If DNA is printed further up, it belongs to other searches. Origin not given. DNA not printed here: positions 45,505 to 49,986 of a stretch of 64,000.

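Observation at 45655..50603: Giant two-catalytic-domain extracellular phosphoesterase plus a split-off lamin-tail partner, both with PEP-CTERM-like tails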

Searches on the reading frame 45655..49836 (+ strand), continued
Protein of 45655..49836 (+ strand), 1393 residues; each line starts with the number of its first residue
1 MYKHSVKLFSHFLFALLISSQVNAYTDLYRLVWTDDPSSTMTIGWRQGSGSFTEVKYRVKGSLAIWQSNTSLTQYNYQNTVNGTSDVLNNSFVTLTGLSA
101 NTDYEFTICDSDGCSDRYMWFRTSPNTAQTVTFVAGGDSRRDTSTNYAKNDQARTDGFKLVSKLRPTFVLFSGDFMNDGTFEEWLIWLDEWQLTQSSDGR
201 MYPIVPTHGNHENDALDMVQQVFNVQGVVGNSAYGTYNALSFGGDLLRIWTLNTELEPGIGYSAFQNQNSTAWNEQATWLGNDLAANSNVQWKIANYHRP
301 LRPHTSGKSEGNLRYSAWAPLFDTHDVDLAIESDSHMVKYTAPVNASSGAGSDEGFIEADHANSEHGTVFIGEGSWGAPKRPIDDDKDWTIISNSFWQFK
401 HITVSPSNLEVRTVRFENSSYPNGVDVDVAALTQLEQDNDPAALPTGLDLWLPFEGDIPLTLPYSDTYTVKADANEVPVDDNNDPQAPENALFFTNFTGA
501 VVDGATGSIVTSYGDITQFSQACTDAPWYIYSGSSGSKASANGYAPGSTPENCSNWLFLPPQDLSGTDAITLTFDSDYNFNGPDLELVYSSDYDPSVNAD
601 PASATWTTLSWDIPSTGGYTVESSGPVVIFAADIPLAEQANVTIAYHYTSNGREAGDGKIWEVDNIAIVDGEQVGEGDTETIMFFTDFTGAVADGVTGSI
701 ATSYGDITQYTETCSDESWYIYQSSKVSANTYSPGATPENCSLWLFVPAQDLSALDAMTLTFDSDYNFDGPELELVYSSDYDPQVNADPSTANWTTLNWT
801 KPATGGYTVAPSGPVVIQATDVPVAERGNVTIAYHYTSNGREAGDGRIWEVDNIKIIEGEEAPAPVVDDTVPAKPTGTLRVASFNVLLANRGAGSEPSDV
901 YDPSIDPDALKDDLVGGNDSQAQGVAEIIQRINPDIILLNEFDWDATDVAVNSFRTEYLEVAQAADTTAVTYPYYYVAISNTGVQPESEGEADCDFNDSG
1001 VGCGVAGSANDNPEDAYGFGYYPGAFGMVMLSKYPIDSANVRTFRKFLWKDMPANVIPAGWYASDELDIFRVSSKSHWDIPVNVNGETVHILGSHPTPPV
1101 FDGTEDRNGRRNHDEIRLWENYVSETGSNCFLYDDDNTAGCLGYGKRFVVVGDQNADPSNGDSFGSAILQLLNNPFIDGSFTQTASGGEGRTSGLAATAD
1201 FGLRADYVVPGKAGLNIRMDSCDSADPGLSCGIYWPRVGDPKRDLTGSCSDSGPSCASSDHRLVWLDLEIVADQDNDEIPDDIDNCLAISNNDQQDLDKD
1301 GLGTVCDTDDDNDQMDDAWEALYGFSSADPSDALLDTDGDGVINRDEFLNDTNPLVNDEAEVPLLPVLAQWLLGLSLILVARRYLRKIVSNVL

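Call 66: find_homologous_proteins(query=A3, max_evalue=1e-8)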
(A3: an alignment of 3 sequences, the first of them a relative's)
Query A3 (3 sequences) (185 aa, profile of the alignment): 407 proteins with E <= 1e-8 among 8000 candidates; the best 120 are listed.
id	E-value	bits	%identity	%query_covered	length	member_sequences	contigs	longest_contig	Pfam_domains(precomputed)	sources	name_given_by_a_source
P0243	1.4e-86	307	100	100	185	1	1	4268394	PF09721.16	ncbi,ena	-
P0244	4.6e-83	295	54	83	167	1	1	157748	PF09721.16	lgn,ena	-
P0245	1.8e-78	280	40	83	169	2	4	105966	-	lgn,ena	-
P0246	5.3e-62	227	42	78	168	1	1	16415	PF09721.16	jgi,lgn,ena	-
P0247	6.2e-62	226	58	84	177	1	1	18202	PF09721.16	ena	-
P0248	9.3e-61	223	60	83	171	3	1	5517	PF09721.16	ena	-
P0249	1.7e-59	219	54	90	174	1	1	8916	PF09721.16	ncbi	-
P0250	4.1e-59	217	43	76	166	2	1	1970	PF09721.16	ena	-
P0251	6.1e-59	217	38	86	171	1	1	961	-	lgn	-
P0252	2.2e-58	215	56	84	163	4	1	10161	PF09721.16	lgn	-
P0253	2.9e-58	215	55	78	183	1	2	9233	PF09721.16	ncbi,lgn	-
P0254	4.0e-58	214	55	89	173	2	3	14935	PF09721.16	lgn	-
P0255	4.9e-58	214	56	85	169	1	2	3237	PF09721.16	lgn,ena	-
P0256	7.4e-58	213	53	76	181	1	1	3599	PF09721.16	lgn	-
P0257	9.7e-58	213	51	92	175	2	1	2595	PF09721.16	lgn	-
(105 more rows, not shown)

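Call 67: find_encoding_contigs(protein=P0003, flank=10000, max_places=1)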
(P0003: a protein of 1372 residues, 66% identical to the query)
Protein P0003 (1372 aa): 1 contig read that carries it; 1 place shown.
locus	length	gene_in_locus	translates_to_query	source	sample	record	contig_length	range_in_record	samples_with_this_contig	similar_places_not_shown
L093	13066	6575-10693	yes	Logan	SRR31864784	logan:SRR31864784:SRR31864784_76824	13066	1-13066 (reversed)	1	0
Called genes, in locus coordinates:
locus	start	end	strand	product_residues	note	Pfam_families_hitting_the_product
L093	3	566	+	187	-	?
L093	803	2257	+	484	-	PF22025:ThiI_fer, PF02926:THUMP, PF02568:ThiI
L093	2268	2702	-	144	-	-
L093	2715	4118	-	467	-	PF00209:SNF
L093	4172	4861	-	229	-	PF07603:Lcl_C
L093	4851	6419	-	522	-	PF01292:Ni_hydr_CYTB, PF09459:EB_dh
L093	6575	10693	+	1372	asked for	PF16656:Pur_ac_phosph_N, PF00149:Metallophos (weak), PF03372:Exo_endo_phos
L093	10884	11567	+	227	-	-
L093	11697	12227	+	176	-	-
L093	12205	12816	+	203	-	-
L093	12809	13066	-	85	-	?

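Call 68: find_encoding_contigs(protein=P0005, flank=10000, max_places=1)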
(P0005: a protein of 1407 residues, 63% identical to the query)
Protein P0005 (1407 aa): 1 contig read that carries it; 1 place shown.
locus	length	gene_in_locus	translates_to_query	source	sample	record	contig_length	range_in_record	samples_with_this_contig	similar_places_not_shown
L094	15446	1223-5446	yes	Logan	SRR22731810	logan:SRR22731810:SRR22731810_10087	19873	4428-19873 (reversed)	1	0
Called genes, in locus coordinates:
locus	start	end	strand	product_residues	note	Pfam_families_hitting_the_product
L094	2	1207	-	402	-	?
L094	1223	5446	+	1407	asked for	PF16656:Pur_ac_phosph_N, PF00149:Metallophos (weak), PF16409:DUF5017 (faint), PF03372:Exo_endo_phos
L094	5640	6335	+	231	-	-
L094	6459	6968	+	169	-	-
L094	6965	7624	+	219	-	-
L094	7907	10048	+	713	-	PF07715:Plug, PF00593:TonB_dep_Rec_b-barrel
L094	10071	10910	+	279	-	-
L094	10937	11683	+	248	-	PF14717:DUF4465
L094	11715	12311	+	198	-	PF13590:DUF4136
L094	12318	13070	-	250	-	-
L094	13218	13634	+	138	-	PF00903:Glyoxalase, PF13468:Glyoxalase_3 (weak), PF13669:Glyoxalase_4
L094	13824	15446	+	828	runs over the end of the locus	PF07715:Plug, PF00593:TonB_dep_Rec_b-barrel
